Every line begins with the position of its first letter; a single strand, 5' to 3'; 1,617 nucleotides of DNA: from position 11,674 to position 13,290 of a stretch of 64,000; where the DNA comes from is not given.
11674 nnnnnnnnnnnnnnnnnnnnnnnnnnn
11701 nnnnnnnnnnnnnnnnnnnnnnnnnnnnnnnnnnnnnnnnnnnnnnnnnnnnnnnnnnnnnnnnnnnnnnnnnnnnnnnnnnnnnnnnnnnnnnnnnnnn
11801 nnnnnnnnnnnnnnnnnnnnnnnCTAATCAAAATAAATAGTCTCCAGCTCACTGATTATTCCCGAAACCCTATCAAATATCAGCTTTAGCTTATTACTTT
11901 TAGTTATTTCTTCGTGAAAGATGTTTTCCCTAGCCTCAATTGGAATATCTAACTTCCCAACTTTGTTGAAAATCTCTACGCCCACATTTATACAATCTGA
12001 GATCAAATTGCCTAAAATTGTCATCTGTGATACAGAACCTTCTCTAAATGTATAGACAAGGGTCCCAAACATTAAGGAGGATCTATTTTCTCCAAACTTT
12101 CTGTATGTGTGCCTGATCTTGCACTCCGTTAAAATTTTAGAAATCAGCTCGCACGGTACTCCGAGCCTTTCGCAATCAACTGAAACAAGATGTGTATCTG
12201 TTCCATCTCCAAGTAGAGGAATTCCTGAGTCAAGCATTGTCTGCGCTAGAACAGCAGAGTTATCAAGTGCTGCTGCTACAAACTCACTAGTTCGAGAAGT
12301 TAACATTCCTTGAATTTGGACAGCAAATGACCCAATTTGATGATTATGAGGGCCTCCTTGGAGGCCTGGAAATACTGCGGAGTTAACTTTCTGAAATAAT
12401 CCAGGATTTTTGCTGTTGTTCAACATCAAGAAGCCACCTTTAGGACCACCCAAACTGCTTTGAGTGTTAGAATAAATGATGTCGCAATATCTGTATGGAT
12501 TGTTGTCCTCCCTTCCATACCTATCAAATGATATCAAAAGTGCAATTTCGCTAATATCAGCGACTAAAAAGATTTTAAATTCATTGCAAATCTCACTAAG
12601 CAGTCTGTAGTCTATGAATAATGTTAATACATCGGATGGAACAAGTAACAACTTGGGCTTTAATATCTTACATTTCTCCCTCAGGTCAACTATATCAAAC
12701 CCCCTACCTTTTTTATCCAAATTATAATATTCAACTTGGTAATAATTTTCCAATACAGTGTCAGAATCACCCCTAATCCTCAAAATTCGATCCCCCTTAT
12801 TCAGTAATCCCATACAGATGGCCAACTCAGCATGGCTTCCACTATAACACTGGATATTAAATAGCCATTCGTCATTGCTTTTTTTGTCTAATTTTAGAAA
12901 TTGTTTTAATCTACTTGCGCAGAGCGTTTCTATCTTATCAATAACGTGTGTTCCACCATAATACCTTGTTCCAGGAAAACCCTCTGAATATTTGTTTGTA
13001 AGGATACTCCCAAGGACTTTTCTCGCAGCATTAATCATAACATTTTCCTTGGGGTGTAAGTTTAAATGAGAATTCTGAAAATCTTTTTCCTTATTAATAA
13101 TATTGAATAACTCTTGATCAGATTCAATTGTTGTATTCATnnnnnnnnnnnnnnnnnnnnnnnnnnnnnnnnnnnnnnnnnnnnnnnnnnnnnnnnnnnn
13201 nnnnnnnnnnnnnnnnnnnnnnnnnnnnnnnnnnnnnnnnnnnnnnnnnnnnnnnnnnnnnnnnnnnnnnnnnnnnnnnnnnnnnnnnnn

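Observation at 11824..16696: Degenerate SHMT-like pseudoenzyme paired with the canonical SHMT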

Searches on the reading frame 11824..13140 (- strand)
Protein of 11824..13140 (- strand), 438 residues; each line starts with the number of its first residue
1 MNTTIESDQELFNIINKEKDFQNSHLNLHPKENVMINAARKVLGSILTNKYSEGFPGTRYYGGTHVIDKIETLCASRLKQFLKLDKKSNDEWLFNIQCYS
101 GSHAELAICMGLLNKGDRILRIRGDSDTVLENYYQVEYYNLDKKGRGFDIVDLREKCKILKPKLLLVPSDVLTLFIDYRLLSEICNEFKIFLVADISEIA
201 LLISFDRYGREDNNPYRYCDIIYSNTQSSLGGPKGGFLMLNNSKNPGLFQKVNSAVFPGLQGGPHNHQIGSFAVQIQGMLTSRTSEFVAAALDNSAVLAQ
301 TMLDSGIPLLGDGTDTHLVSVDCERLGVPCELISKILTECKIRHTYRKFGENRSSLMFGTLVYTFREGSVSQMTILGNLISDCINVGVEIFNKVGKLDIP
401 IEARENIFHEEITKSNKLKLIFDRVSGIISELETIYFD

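Call 3: search_protein_families(library=pfam, proteins=[window:11824-13140:-], max_evalue=0.01)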
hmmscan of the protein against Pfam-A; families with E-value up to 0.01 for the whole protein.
window:11824-13140:- (438 aa): 1 family
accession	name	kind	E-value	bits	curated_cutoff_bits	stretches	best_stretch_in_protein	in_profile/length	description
PF00464.25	SHMT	-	8.4e-75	252.3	27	1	6-358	3-372/399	Serine hydroxymethyltransferase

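Call 5: search_solved_structures(query=window:11824-13140:-, show_alignments=2, max_evalue=1e-10)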
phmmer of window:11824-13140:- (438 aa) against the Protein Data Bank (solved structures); distinct sequences matched with E-value up to 1e-10: 87 (the best 60 are shown).
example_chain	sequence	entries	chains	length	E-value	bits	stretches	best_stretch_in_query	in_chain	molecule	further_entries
4o6z_A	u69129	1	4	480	1.1e-55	192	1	7-395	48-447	Serine hydroxymethyltransferase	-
5xmp_A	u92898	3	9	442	2.2e-55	191.1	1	7-397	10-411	Serine hydroxymethyltransferase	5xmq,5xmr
4oyt_A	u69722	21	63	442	3.5e-55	190.4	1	7-397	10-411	Serine hydroxymethyltransferase, putative | Serine hydroxymethyltransferase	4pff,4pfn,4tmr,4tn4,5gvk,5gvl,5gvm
7byi_A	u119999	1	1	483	4.5e-55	190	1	5-398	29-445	Serine hydroxymethyltransferase, mitochondrial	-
32jy_A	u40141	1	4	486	5.8e-55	189.7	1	5-398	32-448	Serine hydroxymethyltransferase, mitochondrial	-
32jd_A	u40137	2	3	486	1e-54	188.9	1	5-398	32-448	Serine hydroxymethyltransferase, mitochondrial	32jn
9box_A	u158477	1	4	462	1.1e-54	188.7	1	5-398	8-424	Serine hydroxymethyltransferase, mitochondrial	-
8ssj_A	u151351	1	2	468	1.2e-54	188.7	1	5-398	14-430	Serine hydroxymethyltransferase, mitochondrial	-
29lk_A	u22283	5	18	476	1.3e-54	188.5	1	5-398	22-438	Serine hydroxymethyltransferase, mitochondrial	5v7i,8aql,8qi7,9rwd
4pvf_A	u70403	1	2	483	1.3e-54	188.5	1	5-398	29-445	Serine hydroxymethyltransferase, mitochondrial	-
6dk3_A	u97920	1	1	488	1.4e-54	188.4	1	5-398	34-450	Serine hydroxymethyltransferase, mitochondrial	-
32ja_A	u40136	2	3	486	1.5e-54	188.3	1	5-398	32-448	Isoform 3 of Serine hydroxymethyltransferase, mitochondrial | Serine hydroxymethyltransferase, mitochondrial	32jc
8fjt_A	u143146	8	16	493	1.5e-54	188.3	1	5-398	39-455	Serine hydroxymethyltransferase, mitochondrial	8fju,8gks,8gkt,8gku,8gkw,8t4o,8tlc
8t4p_A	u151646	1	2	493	1.6e-54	188.2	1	5-398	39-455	Serine hydroxymethyltransferase, mitochondrial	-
6qvg_A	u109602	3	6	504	1.6e-54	188.2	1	5-398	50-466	Serine hydroxymethyltransferase, mitochondrial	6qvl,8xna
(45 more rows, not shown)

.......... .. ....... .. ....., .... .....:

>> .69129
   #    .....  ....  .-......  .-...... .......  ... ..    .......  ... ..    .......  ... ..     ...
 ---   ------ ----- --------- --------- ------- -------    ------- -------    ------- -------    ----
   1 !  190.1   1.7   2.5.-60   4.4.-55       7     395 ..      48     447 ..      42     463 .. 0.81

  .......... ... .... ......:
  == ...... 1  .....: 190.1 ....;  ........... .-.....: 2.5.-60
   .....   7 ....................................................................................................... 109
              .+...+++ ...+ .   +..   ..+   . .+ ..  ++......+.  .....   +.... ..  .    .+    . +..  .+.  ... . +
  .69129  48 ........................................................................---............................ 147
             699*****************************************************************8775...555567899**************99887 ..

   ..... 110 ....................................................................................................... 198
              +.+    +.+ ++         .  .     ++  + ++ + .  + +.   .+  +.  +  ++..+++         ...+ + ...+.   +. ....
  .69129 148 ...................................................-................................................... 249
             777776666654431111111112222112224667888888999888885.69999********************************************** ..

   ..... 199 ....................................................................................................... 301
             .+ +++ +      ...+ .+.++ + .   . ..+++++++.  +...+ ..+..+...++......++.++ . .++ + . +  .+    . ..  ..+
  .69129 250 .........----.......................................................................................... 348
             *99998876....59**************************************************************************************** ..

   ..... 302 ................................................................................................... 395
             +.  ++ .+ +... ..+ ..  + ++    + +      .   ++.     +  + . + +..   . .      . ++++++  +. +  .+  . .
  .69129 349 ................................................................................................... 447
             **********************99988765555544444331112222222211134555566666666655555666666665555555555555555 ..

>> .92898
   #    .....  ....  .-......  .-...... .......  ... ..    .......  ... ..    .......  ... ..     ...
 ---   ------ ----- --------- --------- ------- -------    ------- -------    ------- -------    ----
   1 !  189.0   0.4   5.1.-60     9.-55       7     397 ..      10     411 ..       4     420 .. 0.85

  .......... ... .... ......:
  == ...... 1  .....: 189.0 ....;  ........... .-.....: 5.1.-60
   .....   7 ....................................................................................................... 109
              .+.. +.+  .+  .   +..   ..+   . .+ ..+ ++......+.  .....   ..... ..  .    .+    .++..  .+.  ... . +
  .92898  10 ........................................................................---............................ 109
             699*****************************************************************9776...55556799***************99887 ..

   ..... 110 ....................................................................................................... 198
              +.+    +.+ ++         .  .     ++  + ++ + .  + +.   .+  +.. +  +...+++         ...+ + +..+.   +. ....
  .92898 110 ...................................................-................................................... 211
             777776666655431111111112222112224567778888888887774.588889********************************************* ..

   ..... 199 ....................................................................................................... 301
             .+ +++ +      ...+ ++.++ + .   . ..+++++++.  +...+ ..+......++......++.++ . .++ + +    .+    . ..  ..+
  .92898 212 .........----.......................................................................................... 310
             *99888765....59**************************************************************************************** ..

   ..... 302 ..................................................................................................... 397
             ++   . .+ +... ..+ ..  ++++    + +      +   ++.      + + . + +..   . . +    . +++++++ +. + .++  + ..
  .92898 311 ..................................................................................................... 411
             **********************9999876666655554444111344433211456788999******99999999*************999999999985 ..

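Call 8: find_homologous_proteins(query=window:11824-13140:-, max_evalue=0.00001)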
Query window:11824-13140:- (438 aa): 3898 proteins with E <= 0.00001 among 8000 candidates; the best 120 are listed.
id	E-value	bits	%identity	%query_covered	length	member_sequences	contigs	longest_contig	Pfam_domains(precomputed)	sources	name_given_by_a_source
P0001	1.2e-287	971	98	100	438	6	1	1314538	PF00464.26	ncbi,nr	ncbi:Serine hydroxymethyltransferase [Cryptosporidium tyzzeri]|nr:Serine hydroxymethyltransferase [C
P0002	1.3e-262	889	88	100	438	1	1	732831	PF00464.26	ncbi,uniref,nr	ncbi:mitochondrial serine hydroxymethyl transferase [Cryptosporidium sp. chipmunk genotype I]|uniref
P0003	3.7e-247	838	82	100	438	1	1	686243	PF00464.26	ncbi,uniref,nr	ncbi:serine hydroxymethyltransferase 2 [Cryptosporidium ubiquitum]|uniref:glycine hydroxymethyltrans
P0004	4.0e-245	831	81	100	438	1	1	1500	PF00464.26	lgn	-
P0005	3.4e-231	785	78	100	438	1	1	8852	PF00464.26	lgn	-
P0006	7.1e-231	784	77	100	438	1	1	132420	PF00464.26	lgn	-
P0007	9.8e-225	764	75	100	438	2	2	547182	PF00464.26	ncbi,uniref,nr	ncbi:mitochondrial serine hydroxymethyl transferase [Cryptosporidium canis]|uniref:glycine hydroxyme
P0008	6.4e-151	521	53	99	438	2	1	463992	PF00464.26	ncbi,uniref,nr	ncbi:serine hydroxymethyltransferase 2 (mitochondrial) [Cryptosporidium bovis]|uniref:serine hydroxy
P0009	3.3e-136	472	61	75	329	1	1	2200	PF00464.26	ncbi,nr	ncbi:Serine hydroxymethyltransferase [Cryptosporidium felis]|nr:Serine hydroxymethyltransferase [Cry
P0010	2.0e-112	394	45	98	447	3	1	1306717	PF00464.26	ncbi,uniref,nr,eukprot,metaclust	ncbi:serine hydroxymethyltransferase family protein [Cryptosporidium muris RN66]|uniref:glycine hydr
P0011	1.0e-61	227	34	94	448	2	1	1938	PF00464.26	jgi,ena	jgi:glycine hydroxymethyltransferase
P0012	5.4e-60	221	34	97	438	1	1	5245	PF00464.26,PF00155.28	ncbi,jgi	jgi:glycine hydroxymethyltransferase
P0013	1.2e-59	220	33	89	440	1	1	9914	PF00464.26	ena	-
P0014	7.1e-59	217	33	90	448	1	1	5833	PF00464.26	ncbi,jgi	jgi:glycine hydroxymethyltransferase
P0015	2.1e-58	216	34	95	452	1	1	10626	PF00464.26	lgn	-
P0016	2.8e-58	215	35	89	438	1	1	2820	PF00464.26,PF00155.28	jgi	jgi:glycine hydroxymethyltransferase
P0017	3.5e-58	215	32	98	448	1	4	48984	PF00464.26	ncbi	-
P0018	3.5e-58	215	35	90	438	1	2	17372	PF00464.26,PF00155.28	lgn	-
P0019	6.1e-58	214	33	94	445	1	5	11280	PF00464.26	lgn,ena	-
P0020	1.0e-57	214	35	89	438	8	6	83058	PF00464.26,PF00155.28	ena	-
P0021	2.1e-57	213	34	91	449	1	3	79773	PF00464.26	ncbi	-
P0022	3.2e-57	212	34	90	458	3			PF00464.26,PF00155.28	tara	tara:strand:+ start:1489 stop:2865 length:1377 start_codon:yes stop_codon:yes gene_type:complete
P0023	3.5e-57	212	33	87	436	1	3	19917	PF00464.26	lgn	-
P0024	3.8e-57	212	35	89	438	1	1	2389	PF00464.26,PF00155.28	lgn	-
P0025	4.1e-57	212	36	75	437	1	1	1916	PF00464.26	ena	-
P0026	6.9e-57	211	32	94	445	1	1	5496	PF00464.26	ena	-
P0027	8.0e-57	211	34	89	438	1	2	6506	PF00464.26,PF00155.28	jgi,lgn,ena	-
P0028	8.4e-57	211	32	89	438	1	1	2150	PF00464.26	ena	-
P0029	9.3e-57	210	35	89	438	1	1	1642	PF00464.26,PF00155.28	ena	-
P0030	9.6e-57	210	32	94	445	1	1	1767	PF00464.26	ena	-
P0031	1.0e-56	210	35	89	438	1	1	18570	PF00464.26,PF00155.28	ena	-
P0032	1.0e-56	210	33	97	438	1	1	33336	PF00464.26,PF00155.28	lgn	-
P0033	1.7e-56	210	35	89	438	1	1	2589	PF00464.26,PF00155.28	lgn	-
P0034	1.8e-56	210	33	90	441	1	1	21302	PF00464.26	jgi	-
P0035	2.1e-56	209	35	89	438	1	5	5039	PF00464.26,PF00155.28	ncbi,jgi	jgi:glycine hydroxymethyltransferase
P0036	2.2e-56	209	34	89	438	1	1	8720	PF00464.26,PF00155.28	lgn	-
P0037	2.3e-56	209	33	98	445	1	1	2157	PF00464.26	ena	-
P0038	2.7e-56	209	33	92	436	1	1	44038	PF00464.26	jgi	jgi:glycine hydroxymethyltransferase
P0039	2.8e-56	209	34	89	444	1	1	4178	PF00464.26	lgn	-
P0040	2.8e-56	209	35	75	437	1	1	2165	PF00464.26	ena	-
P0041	3.0e-56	209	32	90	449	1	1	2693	PF00464.26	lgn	-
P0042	3.0e-56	209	34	89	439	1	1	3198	PF00464.26,PF00155.28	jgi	jgi:glycine hydroxymethyltransferase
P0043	3.4e-56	209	34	89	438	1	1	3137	PF00464.26,PF00155.28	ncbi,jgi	jgi:glycine hydroxymethyltransferase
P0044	3.7e-56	208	32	94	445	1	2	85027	PF00464.26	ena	-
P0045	4.0e-56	208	33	89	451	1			PF00464.26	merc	-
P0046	4.3e-56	208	33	88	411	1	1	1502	PF00464.26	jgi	jgi:glycine hydroxymethyltransferase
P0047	4.5e-56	208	32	91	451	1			PF00464.26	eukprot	eukprot:CAMPEP_0178432988 /NCGR_PEP_ID=MMETSP0689_2-20121128/32674_1 /TAXON_ID=160604 /ORGANISM="Amp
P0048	4.8e-56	208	33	87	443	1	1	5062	PF00464.26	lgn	-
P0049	5.4e-56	208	33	90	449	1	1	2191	PF00464.26,PF00155.28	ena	-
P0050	6.6e-56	208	33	89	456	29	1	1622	PF00464.26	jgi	jgi:glycine hydroxymethyltransferase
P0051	7.7e-56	207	34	87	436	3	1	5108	PF00464.26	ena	-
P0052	1.0e-55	207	34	89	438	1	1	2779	PF00464.26,PF00155.28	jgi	jgi:glycine hydroxymethyltransferase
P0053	1.2e-55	207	34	89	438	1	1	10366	PF00464.26,PF00155.28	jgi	jgi:glycine hydroxymethyltransferase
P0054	1.2e-55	207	31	100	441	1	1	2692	PF00464.26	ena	-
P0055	1.3e-55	207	31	94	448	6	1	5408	PF00464.26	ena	-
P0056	1.3e-55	207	33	98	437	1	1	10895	PF00464.26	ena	-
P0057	1.4e-55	207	33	89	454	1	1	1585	PF00464.26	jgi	-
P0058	1.4e-55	207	32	90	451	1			PF00464.26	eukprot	eukprot:CAMPEP_0178433108 /NCGR_PEP_ID=MMETSP0689_2-20121128/32734_1 /TAXON_ID=160604 /ORGANISM="Amp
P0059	1.5e-55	206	35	89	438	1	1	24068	PF00464.26,PF00155.28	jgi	-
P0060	1.5e-55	206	32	91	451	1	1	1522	PF00464.26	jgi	-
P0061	1.6e-55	206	35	89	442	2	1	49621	PF00464.26,PF00155.28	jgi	jgi:glycine hydroxymethyltransferase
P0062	1.6e-55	206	34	89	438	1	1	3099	PF00464.26,PF00155.28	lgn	-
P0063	1.7e-55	206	32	97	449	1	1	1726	PF00464.26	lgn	-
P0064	1.9e-55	206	32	89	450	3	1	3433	PF00464.26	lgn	-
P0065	2.1e-55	206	35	89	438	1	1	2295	PF00464.26,PF00155.28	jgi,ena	jgi:glycine hydroxymethyltransferase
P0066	2.4e-55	206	34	90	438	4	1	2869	PF00464.26,PF00155.28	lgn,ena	-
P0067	2.4e-55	206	35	89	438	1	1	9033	PF00464.26,PF00155.28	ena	-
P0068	2.7e-55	206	32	90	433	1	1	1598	PF00464.26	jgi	-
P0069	2.9e-55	206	32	89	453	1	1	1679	PF00464.26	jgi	-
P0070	2.9e-55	206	33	89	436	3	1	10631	PF00464.26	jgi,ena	-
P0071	3.1e-55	205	34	89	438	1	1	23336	PF00464.26,PF00155.28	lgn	-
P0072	3.3e-55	205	35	89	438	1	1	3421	PF00464.26,PF00155.28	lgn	-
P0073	3.5e-55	205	32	89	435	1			PF00464.26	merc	-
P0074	3.6e-55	205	36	77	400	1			PF00464.26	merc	-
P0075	4.5e-55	205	34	89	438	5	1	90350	PF00464.26,PF00155.28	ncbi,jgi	jgi:glycine hydroxymethyltransferase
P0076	4.8e-55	205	33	90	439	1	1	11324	PF00464.26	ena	-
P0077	4.8e-55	205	33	90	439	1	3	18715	PF00464.26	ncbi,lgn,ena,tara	tara:strand:- start:388 stop:1707 length:1320 start_codon:yes stop_codon:yes gene_type:complete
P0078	5.1e-55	205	32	90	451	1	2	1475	PF00464.26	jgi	-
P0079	5.1e-55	205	35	88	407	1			PF00464.26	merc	-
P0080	5.5e-55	205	32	98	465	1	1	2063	PF00464.26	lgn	-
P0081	6.1e-55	204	33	99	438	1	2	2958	PF00464.26,PF00155.28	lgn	-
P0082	6.7e-55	204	33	99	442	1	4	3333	PF00464.26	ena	-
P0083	7.0e-55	204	32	89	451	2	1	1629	PF00464.26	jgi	jgi:glycine hydroxymethyltransferase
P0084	7.2e-55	204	33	89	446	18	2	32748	PF00464.26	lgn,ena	-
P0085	9.0e-55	204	32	90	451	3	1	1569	PF00464.26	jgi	-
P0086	1.0e-54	204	33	89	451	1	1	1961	PF00464.26,PF00155.28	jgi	jgi:glycine hydroxymethyltransferase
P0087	1.3e-54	203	33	90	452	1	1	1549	PF00464.26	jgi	jgi:glycine hydroxymethyltransferase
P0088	1.4e-54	203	32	90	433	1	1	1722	PF00464.26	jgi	-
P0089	1.5e-54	203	33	90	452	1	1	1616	PF00464.26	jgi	jgi:glycine hydroxymethyltransferase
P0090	1.5e-54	203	34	89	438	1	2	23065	PF00464.26,PF00155.28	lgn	-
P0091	1.7e-54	203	34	89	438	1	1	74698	PF00464.26,PF00155.28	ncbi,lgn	-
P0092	1.8e-54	203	33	89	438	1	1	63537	PF00464.26,PF00155.28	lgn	-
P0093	1.8e-54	203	32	89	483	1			PF00464.26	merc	-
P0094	1.9e-54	203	31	90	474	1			PF00464.26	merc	-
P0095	2.1e-54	203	33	89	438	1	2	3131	PF00464.26,PF00155.28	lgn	-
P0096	2.1e-54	203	31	89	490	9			PF00464.26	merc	-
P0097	2.4e-54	203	33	89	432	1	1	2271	PF00464.26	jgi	jgi:glycine hydroxymethyltransferase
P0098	2.5e-54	202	33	90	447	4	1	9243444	PF00464.26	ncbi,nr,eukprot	ncbi:unnamed protein product [Amoebophrya sp. A120]|nr:unnamed protein product [Amoebophrya sp. A120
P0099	2.5e-54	202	32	90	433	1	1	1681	PF00464.26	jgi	-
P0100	2.5e-54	202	32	89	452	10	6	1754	PF00464.26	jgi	-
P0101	2.7e-54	202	32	89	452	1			PF00464.26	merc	-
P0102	2.9e-54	202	33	97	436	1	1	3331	PF00464.26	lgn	-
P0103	2.9e-54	202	31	90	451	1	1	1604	PF00464.26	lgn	-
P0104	3.0e-54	202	34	88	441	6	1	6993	PF00464.26,PF00155.28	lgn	-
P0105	3.0e-54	202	31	89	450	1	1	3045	PF00464.26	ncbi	-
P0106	3.2e-54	202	33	90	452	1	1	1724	PF00464.26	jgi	jgi:glycine hydroxymethyltransferase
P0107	3.2e-54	202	33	90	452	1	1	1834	PF00464.26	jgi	-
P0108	3.2e-54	202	31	89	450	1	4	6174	PF00464.26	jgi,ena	-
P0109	3.3e-54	202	33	92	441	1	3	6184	PF00464.26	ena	-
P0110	3.3e-54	202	31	90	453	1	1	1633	PF00464.26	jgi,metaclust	metaclust:\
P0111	3.5e-54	202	33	97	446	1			PF00464.26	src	-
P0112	3.6e-54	202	31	89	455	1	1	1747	PF00464.26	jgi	jgi:glycine hydroxymethyltransferase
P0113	3.8e-54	202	33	87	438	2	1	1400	PF00464.26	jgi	jgi:glycine hydroxymethyltransferase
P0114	4.0e-54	202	32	91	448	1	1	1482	PF00464.26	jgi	-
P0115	4.5e-54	202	32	89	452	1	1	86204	PF00464.26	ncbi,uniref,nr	ncbi:unnamed protein product [Prorocentrum cordatum]|uniref:Serine hydroxymethyltransferase n=1 Tax=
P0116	4.5e-54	202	33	89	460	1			PF00464.26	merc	-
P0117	4.6e-54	202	31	90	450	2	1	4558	PF00464.26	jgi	-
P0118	4.7e-54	202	34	89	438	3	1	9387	PF00464.26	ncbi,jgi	jgi:glycine hydroxymethyltransferase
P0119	4.7e-54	202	31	99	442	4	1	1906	PF00464.26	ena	-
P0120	4.8e-54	202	33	89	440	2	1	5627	PF00464.26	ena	-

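Call 19: find_encoding_contigs(protein=P0010, flank=10000, max_places=2)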
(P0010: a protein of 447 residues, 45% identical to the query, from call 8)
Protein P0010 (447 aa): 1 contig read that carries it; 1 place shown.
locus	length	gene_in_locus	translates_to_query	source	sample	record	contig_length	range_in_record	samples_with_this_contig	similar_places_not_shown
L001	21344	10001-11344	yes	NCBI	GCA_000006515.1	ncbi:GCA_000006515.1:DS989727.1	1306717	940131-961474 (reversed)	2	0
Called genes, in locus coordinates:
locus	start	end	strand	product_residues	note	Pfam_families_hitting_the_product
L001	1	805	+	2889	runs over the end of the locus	-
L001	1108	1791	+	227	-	PF11789:zf-Nse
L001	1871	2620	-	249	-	PF03987:Autophagy_act_C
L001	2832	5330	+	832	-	-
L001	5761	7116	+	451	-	PF00464:SHMT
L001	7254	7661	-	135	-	-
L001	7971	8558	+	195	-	-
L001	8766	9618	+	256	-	-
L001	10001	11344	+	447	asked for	PF00464:SHMT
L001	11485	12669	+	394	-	-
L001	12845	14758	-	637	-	PF25563:TPR_SYVN1_N, PF00097:zf-C3HC4 (weak), PF12678:zf-rbx1 (weak), PF13445:zf-RING_UBOX (weak), PF13639:zf-RING_2, PF13920:zf-C3HC4_3 (weak), PF13923:zf-C3HC4_2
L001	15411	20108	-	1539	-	-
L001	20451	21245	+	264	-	-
